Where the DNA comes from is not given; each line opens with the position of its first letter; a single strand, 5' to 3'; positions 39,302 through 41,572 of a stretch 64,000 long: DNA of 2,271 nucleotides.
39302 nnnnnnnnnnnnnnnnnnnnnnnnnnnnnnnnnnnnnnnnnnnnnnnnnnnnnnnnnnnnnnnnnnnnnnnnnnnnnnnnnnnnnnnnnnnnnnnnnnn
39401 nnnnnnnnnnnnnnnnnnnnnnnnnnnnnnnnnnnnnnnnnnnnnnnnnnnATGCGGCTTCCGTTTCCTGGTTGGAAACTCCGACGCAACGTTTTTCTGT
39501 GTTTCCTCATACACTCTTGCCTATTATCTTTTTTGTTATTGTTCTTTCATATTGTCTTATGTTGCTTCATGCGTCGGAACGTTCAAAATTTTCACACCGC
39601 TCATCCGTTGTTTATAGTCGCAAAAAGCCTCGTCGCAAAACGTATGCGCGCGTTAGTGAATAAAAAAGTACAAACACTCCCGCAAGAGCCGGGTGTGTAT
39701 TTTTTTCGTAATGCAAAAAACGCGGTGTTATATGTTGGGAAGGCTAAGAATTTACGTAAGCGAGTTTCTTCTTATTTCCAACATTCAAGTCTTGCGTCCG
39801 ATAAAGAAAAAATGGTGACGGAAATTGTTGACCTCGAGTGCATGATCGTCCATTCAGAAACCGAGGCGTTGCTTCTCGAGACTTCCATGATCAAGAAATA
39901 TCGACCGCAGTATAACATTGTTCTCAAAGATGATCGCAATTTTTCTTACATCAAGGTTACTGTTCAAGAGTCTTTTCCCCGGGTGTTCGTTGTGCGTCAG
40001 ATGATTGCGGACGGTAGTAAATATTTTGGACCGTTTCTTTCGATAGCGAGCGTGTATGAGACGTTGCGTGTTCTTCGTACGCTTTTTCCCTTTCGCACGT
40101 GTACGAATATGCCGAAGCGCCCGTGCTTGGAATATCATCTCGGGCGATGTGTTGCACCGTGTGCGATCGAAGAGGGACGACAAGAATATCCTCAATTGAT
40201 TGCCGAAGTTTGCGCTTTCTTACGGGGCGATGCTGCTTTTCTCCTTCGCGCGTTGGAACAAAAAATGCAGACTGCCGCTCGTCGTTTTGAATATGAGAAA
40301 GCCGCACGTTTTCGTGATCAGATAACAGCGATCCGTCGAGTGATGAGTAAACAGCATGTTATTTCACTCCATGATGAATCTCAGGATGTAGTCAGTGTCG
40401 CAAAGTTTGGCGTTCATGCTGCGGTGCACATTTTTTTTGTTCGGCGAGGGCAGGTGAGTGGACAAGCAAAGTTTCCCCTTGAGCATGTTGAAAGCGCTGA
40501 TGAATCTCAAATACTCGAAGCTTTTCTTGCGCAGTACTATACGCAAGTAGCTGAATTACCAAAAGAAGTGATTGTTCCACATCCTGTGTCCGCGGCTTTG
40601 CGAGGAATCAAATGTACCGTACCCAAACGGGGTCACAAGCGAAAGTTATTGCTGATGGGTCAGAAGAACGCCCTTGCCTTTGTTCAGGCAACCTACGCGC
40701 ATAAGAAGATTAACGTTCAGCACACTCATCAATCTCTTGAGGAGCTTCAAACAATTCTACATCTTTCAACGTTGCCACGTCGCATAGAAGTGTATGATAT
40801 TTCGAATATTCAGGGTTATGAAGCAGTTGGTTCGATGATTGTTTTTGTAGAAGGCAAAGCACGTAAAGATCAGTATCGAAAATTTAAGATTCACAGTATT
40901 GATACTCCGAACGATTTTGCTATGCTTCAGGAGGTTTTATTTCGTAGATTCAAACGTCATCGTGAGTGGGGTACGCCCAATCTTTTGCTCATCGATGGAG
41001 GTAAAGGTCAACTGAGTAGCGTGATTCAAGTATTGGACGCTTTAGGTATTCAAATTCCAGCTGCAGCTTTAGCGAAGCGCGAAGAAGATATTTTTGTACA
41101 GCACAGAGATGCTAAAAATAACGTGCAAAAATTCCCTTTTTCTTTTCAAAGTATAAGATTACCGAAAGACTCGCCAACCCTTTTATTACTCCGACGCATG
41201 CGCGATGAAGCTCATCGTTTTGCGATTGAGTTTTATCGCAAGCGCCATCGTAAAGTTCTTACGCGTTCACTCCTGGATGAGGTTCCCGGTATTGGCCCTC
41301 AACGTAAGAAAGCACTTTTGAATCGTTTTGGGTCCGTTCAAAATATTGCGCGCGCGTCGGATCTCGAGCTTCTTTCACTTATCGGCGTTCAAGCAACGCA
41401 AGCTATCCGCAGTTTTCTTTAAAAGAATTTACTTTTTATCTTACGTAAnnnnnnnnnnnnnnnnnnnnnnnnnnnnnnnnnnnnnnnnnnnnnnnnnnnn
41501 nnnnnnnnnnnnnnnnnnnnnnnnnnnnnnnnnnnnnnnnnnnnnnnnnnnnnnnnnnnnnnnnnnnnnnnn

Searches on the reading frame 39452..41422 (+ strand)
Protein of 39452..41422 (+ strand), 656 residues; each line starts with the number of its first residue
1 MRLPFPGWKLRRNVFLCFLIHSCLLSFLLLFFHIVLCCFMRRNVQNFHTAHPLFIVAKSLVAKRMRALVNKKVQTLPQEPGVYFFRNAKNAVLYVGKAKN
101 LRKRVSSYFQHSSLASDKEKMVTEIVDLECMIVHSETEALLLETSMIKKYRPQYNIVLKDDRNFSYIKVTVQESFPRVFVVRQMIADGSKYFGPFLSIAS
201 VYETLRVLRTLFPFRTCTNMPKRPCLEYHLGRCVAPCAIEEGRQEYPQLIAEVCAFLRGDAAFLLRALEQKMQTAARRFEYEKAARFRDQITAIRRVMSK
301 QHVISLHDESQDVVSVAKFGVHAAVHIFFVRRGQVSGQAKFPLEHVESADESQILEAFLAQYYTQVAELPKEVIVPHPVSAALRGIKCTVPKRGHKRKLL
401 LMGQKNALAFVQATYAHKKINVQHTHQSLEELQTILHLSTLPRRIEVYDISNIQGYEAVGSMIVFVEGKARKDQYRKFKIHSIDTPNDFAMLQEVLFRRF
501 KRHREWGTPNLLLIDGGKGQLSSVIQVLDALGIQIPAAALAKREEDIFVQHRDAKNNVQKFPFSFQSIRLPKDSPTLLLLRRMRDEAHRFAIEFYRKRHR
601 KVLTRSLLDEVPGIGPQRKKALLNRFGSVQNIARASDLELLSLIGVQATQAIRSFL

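Call 11: search_protein_families(library=pfam, proteins=[window:39452-41422:+], max_evalue=0.00001)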
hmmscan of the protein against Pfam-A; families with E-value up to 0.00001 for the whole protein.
window:39452-41422:+ (656 aa): 5 families
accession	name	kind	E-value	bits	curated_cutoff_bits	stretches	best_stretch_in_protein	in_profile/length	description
PF08459.17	UvrC_RNaseH_dom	-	3.9e-51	173.5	22.3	1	433-592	1-159/159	UvrC RNAse H endonuclease domain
PF22920.2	UvrC_RNaseH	-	3.2e-24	85.5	24.3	1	311-411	2-113/116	UvrC Ribonuclease H-like domain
PF01541.30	GIY-YIG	-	2e-11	44.4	22.6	1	80-155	2-78/78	GIY-YIG catalytic domain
PF02151.25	UVR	-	1.4e-10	41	21.5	1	264-296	3-35/36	UvrB/uvrC motif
PF14520.12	HHH_5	-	2.1e-07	31.8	27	1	607-651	3-48/57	Helix-hairpin-helix domain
